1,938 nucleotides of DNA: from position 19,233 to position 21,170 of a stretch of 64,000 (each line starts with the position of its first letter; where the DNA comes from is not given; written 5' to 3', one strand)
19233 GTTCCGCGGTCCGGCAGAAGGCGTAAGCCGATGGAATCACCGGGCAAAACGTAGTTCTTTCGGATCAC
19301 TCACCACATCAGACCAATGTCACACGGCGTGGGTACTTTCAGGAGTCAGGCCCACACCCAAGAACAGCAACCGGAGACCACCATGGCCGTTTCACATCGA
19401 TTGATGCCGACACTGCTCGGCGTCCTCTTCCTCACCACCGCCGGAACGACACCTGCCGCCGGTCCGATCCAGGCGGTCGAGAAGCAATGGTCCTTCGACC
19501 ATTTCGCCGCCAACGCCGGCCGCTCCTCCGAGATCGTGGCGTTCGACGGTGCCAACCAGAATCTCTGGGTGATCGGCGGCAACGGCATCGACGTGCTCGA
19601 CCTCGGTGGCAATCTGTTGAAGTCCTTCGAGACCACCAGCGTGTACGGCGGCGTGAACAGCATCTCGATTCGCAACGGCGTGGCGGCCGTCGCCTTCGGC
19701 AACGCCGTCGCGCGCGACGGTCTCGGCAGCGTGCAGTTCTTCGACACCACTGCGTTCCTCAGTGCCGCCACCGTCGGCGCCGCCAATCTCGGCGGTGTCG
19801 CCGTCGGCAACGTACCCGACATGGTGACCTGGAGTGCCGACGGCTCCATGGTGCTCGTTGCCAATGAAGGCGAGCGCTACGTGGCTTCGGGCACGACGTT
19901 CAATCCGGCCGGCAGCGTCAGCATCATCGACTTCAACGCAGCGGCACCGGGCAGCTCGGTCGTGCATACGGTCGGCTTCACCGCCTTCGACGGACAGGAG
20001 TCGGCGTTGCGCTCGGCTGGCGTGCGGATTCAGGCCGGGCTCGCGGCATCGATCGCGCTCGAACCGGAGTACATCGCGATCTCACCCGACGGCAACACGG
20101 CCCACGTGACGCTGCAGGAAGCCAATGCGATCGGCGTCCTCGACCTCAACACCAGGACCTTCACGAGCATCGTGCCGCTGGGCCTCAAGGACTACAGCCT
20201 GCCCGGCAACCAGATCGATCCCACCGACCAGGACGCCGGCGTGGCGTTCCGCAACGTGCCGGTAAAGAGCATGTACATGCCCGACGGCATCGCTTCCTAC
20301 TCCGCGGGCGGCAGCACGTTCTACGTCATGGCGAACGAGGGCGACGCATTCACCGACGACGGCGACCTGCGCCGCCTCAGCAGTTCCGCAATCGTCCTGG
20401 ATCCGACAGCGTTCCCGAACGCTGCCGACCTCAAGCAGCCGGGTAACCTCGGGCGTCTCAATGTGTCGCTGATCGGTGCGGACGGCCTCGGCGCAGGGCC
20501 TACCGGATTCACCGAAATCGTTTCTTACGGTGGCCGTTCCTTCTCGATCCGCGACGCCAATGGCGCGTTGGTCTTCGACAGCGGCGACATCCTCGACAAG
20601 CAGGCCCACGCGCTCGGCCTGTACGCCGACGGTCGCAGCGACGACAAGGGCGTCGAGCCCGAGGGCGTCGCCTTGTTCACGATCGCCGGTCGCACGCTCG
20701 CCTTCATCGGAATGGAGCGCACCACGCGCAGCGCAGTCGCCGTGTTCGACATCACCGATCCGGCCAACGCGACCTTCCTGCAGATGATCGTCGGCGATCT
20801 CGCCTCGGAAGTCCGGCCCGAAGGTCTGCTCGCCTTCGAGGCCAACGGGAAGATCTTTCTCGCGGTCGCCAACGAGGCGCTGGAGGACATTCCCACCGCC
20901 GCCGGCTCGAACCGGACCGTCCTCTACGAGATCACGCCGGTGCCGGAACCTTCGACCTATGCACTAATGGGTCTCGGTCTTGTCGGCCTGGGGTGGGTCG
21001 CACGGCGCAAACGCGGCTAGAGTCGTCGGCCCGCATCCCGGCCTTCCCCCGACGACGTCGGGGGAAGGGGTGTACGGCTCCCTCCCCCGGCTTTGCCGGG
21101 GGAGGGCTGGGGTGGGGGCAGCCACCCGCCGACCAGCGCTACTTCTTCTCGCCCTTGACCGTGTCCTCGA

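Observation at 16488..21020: Three adjacent PEP-CTERM-anchored predicted phosphoesterases (phytase-like, EEP, choice-of-anchor-I/alkaline-phosphatase-like)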

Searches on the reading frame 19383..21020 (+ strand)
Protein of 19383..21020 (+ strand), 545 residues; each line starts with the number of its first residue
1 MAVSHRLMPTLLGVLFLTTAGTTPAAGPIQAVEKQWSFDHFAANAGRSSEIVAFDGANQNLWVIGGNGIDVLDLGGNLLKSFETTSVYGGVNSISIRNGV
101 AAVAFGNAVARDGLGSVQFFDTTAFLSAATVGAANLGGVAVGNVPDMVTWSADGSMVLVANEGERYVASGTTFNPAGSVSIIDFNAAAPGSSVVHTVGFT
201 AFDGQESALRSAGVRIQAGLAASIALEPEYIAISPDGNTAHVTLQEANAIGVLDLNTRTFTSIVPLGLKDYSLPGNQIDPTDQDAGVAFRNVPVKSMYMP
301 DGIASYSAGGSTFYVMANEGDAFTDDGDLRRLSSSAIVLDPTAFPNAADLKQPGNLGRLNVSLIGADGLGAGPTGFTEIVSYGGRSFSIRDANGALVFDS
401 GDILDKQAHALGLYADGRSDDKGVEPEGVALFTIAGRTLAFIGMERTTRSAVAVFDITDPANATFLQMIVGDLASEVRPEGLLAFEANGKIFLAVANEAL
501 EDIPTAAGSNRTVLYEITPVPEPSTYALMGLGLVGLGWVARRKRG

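Call 3: search_protein_families(library=pfam, proteins=[window:19383-21017:+], max_evalue=0.01)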
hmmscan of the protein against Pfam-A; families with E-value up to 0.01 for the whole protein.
seq(545 aa): 2 families
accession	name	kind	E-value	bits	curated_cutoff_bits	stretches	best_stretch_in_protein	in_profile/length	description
PF22494.2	choice_anch_I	-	5.5e-72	243.6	32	1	42-475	8-448/489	Choice-of-anchor I domain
PF07589.16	PEP-CTERM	-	9.6e-09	35.4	20.7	1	519-542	1-24/24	PEP-CTERM motif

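Call 4: search_protein_families(library=ncbifam, proteins=[window:19383-21017:+], max_evalue=0.01)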
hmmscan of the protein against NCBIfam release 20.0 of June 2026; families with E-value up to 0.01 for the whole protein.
seq(545 aa): 15 families
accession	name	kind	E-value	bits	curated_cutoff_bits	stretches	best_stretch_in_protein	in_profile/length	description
NF038117.1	choice_anch_I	subfamily_domain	1.5e-140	469.1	300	1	49-498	1-458/458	choice-of-anchor I family protein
NF038126.1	PEP_CTERM_FxDxF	subfamily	5.4e-09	36.5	50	1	488-543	114-165/165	FxDxF family PEP-CTERM protein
NF033554.9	floc_PepA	equivalog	1e-08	35.3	80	1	518-544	235-261/261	flocculation-associated PEP-CTERM protein PepA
NF041538.1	PEP_EDSA_1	subfamily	4.4e-08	33.1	100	1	516-543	283-307/307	EDSAP-1 family PEP-CTERM protein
NF038129.1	PEP_NF038129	equivalog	5.8e-08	32.8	65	1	507-543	161-194/194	NF038129 family PEP-CTERM protein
NF038125.1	PEP_CTERM_THxN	subfamily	1.6e-07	31.2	85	1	513-543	217-246/246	THxN family PEP-CTERM protein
TIGR02595.1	PEP_CTERM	domain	6.3e-06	26.7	16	1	520-544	1-23/24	PEP-CTERM sorting domain-containing protein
NF038124.1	PEP_CTERM_TLD_A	exception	8e-06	25.6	100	1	514-544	205-235/235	PEP_CTERM-anchored TLD domain-containing protein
NF038120.1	PEP_CTERM_QFxxD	subfamily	1.5e-05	25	80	1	517-544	190-215/215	NF038120 family PEP-CTERM protein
NF038119.1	PEP_CTERM_MHFG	equivalog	0.00013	22.3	100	1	502-544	218-260/260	MHFG family PEP-CTERM protein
TIGR03866.1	PQQ_ABC_repeats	subfamily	0.00036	19.7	287.3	0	225-260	124-159/310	PQQ-dependent catabolism-associated beta-propeller protein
TIGR02276.1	beta_rpt_yvtn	repeat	0.00055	19.9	27.85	1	235-267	1-33/42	beta-propeller repeat protein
NF038118.1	PEP_CTERM_CCXG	equivalog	0.00076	19.2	90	1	519-543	175-199/199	CCXG family PEP-CTERM protein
NF041927.1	Xrt_dep_XDP1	equivalog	0.0012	18.9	125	1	518-543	217-242/242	exosortase-dependent surface protein XDP1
NF033947.0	PEP-cistern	hypoth_equivalog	0.0016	18.2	60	1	506-542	159-195/195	cistern family PEP-CTERM protein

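Call 10: find_encoding_contigs(protein=window:19383-21017:+, flank=10000, max_places=6)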
Protein seq(545 aa) (545 aa): 3 contigs read that carry it; 2 places shown.
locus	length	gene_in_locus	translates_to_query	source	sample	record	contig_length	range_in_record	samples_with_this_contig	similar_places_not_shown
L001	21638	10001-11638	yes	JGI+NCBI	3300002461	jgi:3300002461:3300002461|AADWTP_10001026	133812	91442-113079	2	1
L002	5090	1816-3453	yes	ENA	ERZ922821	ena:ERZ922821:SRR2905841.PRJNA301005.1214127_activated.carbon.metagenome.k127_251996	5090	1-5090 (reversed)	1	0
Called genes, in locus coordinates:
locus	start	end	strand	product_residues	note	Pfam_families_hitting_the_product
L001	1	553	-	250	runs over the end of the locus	PF00994:MoCF_biosynth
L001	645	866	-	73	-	-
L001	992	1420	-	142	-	PF00571:CBS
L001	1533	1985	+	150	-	PF21352:Zn_ribbon_Thio2, PF00085:Thioredoxin, PF13098:Thioredoxin_2 (weak)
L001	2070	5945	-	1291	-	PF00270:DEAD (weak), PF13401:AAA_22 (faint), PF00271:Helicase_C, PF21010:HA2_C, PF07717:OB_NTP_bind, PF11898:DUF3418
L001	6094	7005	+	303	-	PF00892:EamA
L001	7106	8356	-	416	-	PF13449:Phytase-like, PF07589:PEP_exosort_dom (faint)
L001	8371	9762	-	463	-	PF03372:Exo_endo_phos, PF07589:PEP_exosort_dom (faint)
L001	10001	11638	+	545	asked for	PF22494:choice_anch_I, PF07589:PEP_exosort_dom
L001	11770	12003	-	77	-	-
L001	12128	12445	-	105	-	PF03334:PhaG_MnhG_YufB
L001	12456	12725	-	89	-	PF04066:MrpF_PhaF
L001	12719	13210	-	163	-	PF01899:MNHE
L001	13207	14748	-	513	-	PF00361:Proton_antipo_M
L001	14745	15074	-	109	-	PF00420:Oxidored_q2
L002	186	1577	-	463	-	PF03372:Exo_endo_phos, PF07589:PEP_exosort_dom (faint)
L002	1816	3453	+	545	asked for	PF22494:choice_anch_I, PF07589:PEP_exosort_dom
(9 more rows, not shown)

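Call 13: search_solved_structures(query=window:19383-21017:+, max_evalue=1, show_alignments=1)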
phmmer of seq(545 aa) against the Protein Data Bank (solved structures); distinct sequences matched with E-value up to 1: 2.
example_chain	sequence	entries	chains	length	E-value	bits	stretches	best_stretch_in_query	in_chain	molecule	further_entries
1l0q_A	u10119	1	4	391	7.7e-09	38.1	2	131-272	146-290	Surface layer protein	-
5c2v_B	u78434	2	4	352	0.012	17.7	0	223-258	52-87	HYDRAZINE SYNTHASE BETA SUBUNIT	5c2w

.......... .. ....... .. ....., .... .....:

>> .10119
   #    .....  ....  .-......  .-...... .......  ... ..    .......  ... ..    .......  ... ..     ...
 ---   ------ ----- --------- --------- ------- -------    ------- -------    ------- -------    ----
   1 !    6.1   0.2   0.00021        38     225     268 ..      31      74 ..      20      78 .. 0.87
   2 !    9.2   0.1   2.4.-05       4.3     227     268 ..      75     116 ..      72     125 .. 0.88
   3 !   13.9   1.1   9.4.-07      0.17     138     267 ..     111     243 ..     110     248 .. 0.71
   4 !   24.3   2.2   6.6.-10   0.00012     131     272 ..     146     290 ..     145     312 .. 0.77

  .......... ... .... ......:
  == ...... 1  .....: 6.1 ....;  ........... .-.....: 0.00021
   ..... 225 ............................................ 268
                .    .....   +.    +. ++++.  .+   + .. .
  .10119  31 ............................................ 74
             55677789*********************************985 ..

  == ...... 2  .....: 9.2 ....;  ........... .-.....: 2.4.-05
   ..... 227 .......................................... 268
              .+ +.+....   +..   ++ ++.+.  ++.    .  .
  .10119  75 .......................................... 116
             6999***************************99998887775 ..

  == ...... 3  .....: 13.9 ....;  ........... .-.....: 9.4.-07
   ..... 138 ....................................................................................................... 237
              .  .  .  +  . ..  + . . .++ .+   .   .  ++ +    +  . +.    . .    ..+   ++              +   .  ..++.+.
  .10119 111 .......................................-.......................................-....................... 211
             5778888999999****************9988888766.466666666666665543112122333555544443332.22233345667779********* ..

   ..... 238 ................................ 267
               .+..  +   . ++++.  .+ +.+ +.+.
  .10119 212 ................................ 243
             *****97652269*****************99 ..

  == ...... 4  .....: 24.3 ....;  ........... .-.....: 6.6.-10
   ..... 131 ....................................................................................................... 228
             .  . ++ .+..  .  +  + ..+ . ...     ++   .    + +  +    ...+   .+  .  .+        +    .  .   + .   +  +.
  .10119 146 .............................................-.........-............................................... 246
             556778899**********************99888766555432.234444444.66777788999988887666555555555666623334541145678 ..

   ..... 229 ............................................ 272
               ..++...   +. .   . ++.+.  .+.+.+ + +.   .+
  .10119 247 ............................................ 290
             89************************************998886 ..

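Call 78: find_homologous_proteins(query=window:19383-21020:+, max_evalue=0.00001)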
Query window:19383-21020:+ (545 aa): 4506 proteins with E <= 0.00001 among 8000 candidates; the best 120 are listed.
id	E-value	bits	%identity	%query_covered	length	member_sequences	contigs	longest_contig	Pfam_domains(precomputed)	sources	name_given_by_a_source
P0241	0.0e+0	1180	100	100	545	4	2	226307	PF22494.4,PF07589.17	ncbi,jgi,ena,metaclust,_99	metaclust:\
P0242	0.0e+0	1084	91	100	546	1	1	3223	PF22494.4,PF07589.17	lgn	-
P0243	0.0e+0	1071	90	100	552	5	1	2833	PF22494.4,PF07589.17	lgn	-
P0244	0.0e+0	1014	85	100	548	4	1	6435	PF22494.4,PF07589.17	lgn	-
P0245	4.5e-298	1007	84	100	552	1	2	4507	PF22494.4,PF07589.17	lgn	-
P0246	1.2e-296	1003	86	95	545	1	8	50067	PF22494.4,PF07589.17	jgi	jgi:hypothetical protein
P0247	5.3e-285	964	81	100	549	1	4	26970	PF22494.4,PF07589.17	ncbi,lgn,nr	ncbi:MAG: choice-of-anchor I family protein [Burkholderiales bacterium]|nr:choice-of-anchor I family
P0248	6.4e-285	964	82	100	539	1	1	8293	PF22494.4,PF07589.17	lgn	-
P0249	2.9e-273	925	79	100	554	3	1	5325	PF22494.4,PF07589.17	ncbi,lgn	-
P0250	3.2e-263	892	77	95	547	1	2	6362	PF22494.4,PF07589.17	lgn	-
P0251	1.7e-259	880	76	99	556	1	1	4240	PF22494.4,PF07589.17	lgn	-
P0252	9.0e-258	874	76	95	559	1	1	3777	PF22494.4,PF07589.17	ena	-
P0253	9.5e-250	848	70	98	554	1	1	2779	PF22494.4,PF07589.17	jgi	-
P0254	9.3e-248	841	71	100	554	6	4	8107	PF22494.4,PF07589.17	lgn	-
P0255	2.5e-246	837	70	100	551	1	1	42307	PF22494.4,PF07589.17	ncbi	-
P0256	5.5e-243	826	72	98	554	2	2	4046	PF22494.4,PF07589.17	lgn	-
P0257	7.0e-242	822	70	100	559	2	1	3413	PF22494.4,PF07589.17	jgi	-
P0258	1.8e-237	807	69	100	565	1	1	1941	PF22494.4,PF07589.17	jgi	-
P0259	1.9e-228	778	66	100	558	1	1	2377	PF22494.4,PF07589.17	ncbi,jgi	jgi:hypothetical protein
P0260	8.7e-219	746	86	73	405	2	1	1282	PF22494.4,PF07589.17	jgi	jgi:hypothetical protein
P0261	4.3e-204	697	86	69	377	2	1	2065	PF22494.4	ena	-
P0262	8.2e-195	667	63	90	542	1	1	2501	PF22494.4,PF07589.17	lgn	-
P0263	1.9e-194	665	64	95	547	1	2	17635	PF22494.4,PF07589.17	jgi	jgi:hypothetical protein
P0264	3.6e-194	665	62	96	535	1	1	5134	PF22494.4,PF07589.17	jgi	jgi:DNA-binding beta-propeller fold protein YncE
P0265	1.9e-193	662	64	95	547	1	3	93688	PF22494.4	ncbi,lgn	-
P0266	2.2e-193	662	64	95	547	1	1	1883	PF22494.4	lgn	-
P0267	4.8e-193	661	63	92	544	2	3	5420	PF22494.4,PF07589.17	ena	-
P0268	1.0e-192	660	64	95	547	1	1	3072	PF22494.4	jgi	jgi:DNA-binding beta-propeller fold protein YncE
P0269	9.5e-192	657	62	94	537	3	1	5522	PF22494.4,PF07589.17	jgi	jgi:DNA-binding beta-propeller fold protein YncE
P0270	1.6e-191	656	63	93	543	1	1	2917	PF22494.4,PF07589.17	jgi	-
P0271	6.9e-191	654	60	97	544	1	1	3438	PF22494.4,PF07589.17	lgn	-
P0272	1.0e-190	653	62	95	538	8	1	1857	PF22494.4,PF07589.17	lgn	-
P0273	1.2e-190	653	62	93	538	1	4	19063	PF22494.4,PF07589.17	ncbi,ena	-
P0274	2.6e-190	652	62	95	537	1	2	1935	PF22494.4,PF07589.17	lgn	-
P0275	3.2e-190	651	62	96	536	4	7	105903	PF22494.4,PF07589.17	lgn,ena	-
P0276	3.8e-190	651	62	93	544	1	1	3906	PF22494.4,PF07589.17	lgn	-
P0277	7.6e-190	650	63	94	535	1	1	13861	PF22494.4,PF07589.17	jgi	jgi:DNA-binding beta-propeller fold protein YncE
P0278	5.5e-189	647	61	92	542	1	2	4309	PF22494.4,PF07589.17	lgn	-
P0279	6.9e-189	647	62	95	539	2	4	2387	PF22494.4,PF07589.17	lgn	-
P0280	7.2e-189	647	62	93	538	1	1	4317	PF22494.4,PF07589.17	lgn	-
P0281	1.0e-188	647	62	95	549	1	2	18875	PF22494.4,PF07589.17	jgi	jgi:PEP-CTERM motif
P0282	1.4e-188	646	61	99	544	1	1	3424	PF22494.4,PF07589.17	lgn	-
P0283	2.7e-188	645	62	95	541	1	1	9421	PF22494.4,PF07589.17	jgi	jgi:hypothetical protein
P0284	4.9e-188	644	62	93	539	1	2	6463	PF22494.4,PF07589.17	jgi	-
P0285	4.9e-188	644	62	93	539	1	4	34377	PF22494.4,PF07589.17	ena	-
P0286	7.3e-188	644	61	98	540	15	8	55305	PF22494.4,PF07589.17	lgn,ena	-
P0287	8.6e-188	643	61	94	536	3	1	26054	PF22494.4,PF07589.17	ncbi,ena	-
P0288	1.1e-187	643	62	96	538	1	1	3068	PF22494.4,PF07589.17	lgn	-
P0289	1.4e-187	643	62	93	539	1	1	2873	PF22494.4,PF07589.17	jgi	-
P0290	1.8e-187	642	62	93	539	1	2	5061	PF22494.4,PF07589.17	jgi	-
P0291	3.2e-187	642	61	95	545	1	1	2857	PF22494.4,PF07589.17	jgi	jgi:DNA-binding beta-propeller fold protein YncE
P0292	3.7e-187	641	60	96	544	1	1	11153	PF22494.4,PF07589.17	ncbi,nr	ncbi:MAG: PEP-CTERM sorting domain-containing protein [Rubrivivax sp.]|nr:PEP-CTERM sorting domain-c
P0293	6.1e-187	641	61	95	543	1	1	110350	PF22494.4,PF07589.17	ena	-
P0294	1.1e-186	640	60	97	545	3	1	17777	PF22494.4,PF07589.17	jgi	jgi:DNA-binding beta-propeller fold protein YncE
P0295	3.3e-186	638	60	96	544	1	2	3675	PF22494.4,PF07589.17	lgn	-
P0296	4.2e-186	638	61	96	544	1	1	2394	PF22494.4,PF07589.17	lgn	-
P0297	8.1e-186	637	63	95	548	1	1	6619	PF22494.4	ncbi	-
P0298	1.3e-185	636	62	96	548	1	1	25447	PF22494.4,PF07589.17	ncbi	-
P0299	2.6e-185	635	62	95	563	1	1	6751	PF22494.4,PF07589.17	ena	-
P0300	4.9e-185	634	62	92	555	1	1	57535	PF22494.4,PF07589.17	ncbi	-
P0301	5.8e-185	634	61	95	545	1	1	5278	PF22494.4,PF07589.17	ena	-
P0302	2.9e-184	632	61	94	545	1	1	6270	PF22494.4,PF07589.17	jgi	jgi:DNA-binding beta-propeller fold protein YncE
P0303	3.0e-184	632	62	95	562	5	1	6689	PF22494.4,PF07589.17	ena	-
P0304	6.3e-184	631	61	90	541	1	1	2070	PF22494.4,PF07589.17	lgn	-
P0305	6.5e-184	631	62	96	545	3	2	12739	PF22494.4,PF07589.17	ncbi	-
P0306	7.2e-184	631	60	95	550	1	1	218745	PF22494.4,PF07589.17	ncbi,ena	-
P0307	8.1e-184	630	61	96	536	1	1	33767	PF22494.4,PF07589.17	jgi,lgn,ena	-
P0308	7.3e-183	627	61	95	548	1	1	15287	PF22494.4,PF07589.17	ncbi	-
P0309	1.1e-182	627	60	92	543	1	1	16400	PF22494.4,PF07589.17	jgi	-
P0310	1.1e-182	627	61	95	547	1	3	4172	PF22494.4,PF07589.17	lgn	-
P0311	2.3e-182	626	60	98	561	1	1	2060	PF22494.4,PF07589.17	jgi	jgi:hypothetical protein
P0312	6.1e-181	621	61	95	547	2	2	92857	PF22494.4,PF07589.17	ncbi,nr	ncbi:hypothetical protein IP87_16365 [beta proteobacterium AAP121]|nr:hypothetical protein IP80_1181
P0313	1.0e-180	620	60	95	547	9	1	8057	PF22494.4,PF07589.17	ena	-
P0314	1.6e-180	620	60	91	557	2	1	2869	PF22494.4,PF07589.17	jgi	jgi:DNA-binding beta-propeller fold protein YncE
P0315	5.3e-180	618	60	95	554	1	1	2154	PF22494.4,PF07589.17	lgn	-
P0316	1.1e-179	617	59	96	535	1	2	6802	PF22494.4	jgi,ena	jgi:DNA-binding beta-propeller fold protein YncE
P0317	5.3e-179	614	59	96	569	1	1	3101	PF22494.4,PF07589.17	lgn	-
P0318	1.2e-178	613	62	91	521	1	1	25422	PF22494.4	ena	-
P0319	4.1e-178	612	60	92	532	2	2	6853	PF22494.4,PF07589.17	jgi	jgi:hypothetical protein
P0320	5.4e-178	611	61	92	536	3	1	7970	PF22494.4,PF07589.17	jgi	jgi:hypothetical protein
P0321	6.1e-178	611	60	95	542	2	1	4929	PF22494.4,PF07589.17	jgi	jgi:hypothetical protein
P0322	1.2e-177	610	60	95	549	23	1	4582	PF22494.4,PF07589.17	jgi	jgi:hypothetical protein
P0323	1.2e-177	610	60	95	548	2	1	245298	PF22494.4,PF07589.17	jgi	-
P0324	5.6e-177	608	60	94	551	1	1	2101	PF22494.4,PF07589.17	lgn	-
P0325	8.2e-177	607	59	92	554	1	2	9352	PF22494.4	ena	-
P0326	2.6e-176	606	60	93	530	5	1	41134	PF22494.4,PF07589.17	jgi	jgi:hypothetical protein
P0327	4.7e-176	605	58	96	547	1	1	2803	PF22494.4,PF07589.17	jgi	jgi:DNA-binding beta-propeller fold protein YncE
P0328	4.6e-175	602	60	95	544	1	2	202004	PF22494.4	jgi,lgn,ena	jgi:DNA-binding beta-propeller fold protein YncE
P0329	1.7e-174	600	57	98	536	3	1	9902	PF22494.4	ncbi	-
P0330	2.5e-174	599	57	99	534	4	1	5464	PF22494.4,PF07589.17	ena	-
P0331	6.8e-174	598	60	95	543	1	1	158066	PF22494.4,PF07589.17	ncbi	-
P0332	1.6e-173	596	61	89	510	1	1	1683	PF22494.4,PF07589.17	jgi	jgi:hypothetical protein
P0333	8.8e-173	594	59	95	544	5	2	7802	PF22494.4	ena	-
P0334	7.9e-170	584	57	95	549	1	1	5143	PF22494.4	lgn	-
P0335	7.0e-169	581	57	95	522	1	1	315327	PF22494.4,PF07589.17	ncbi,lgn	-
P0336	2.6e-168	579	55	100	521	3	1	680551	PF22494.4,PF07589.17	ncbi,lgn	-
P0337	6.8e-168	578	57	94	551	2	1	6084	PF22494.4,PF07589.17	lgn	-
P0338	7.4e-168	578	58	95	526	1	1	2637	PF22494.4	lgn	-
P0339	1.5e-167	577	55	99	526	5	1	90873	PF22494.4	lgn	-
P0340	2.0e-167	576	57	91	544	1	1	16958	PF22494.4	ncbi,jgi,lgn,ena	jgi:hypothetical protein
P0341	5.5e-167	575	57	95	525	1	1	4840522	PF22494.4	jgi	jgi:DNA-binding beta-propeller fold protein YncE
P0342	1.6e-166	573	55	97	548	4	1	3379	PF22494.4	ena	-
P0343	4.1e-166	572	56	95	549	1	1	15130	PF22494.4,PF07589.17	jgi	-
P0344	5.3e-166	572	57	95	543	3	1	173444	PF22494.4,PF07589.17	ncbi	-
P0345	1.9e-164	566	57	94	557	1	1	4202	PF22494.4,PF07589.17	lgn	-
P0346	2.0e-164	566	56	96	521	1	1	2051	PF22494.4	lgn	-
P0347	3.7e-164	566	58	96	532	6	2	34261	PF22494.4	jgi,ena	-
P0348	1.5e-162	560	57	92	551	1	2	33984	PF22494.4,PF07589.17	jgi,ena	-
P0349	1.7e-162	560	56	95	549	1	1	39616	PF22494.4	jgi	jgi:hypothetical protein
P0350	2.6e-162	559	81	61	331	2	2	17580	PF22494.4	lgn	-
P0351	3.2e-162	559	56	93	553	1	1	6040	PF22494.4,PF07589.17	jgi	jgi:hypothetical protein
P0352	1.6e-161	557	56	90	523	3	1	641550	PF22494.4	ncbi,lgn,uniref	ncbi:choice-of-anchor I family protein [Inhella sp.]|uniref:choice-of-anchor I family protein n=1 Ta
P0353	1.1e-159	551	54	96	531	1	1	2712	PF22494.4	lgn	-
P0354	5.8e-159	548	55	92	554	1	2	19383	PF22494.4,PF07589.17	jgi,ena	-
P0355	9.4e-159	548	55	92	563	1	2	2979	PF22494.4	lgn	-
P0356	8.1e-158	545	55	92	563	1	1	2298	PF22494.4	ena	-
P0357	1.6e-155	537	53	100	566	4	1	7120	PF22494.4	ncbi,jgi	jgi:hypothetical protein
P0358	2.8e-155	536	55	95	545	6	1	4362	PF22494.4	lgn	-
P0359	4.9e-154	532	75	59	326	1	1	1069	PF22494.4,PF07589.17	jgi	jgi:hypothetical protein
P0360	5.9e-153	529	54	92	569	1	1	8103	PF22494.4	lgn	-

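Call 79: find_encoding_contigs(protein=P0341, flank=7000, max_places=1)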
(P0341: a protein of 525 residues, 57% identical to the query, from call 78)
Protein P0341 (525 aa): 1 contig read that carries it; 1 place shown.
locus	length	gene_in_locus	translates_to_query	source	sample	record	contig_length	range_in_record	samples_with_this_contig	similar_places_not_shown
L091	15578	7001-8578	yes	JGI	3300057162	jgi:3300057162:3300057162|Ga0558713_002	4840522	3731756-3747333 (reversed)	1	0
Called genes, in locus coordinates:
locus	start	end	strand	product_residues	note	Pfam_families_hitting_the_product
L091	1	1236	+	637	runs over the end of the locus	PF00515:TPR_1 (faint), PF07719:TPR_2 (faint), PF13181:TPR_8 (faint), PF13432:TPR_16 (weak), PF13844:Glyco_transf_41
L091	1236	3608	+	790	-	PF00664:ABC_membrane, PF00005:ABC_tran, PF13304:AAA_21 (faint)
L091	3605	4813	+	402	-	PF25919:BSH_CusB (faint), PF00364:Biotin_lipoyl (faint), PF25917:BSH_RND (weak), PF25973:BSH_CzcB (faint), PF25984:BSH_YknX (weak), PF25994:HH_AprE (faint), PF26002:Beta-barrel_AprE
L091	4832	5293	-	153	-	PF11776:RcnB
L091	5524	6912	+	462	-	PF02321:OEP (weak)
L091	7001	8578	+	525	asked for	PF22494:choice_anch_I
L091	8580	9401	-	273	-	-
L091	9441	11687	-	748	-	PF05569:Peptidase_M56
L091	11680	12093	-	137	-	PF03965:Penicillinase_R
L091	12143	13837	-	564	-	PF00999:Na_H_Exchanger, PF02254:TrkA_N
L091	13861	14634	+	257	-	PF05742:TANGO2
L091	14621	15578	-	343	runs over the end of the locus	PF04055:Radical_SAM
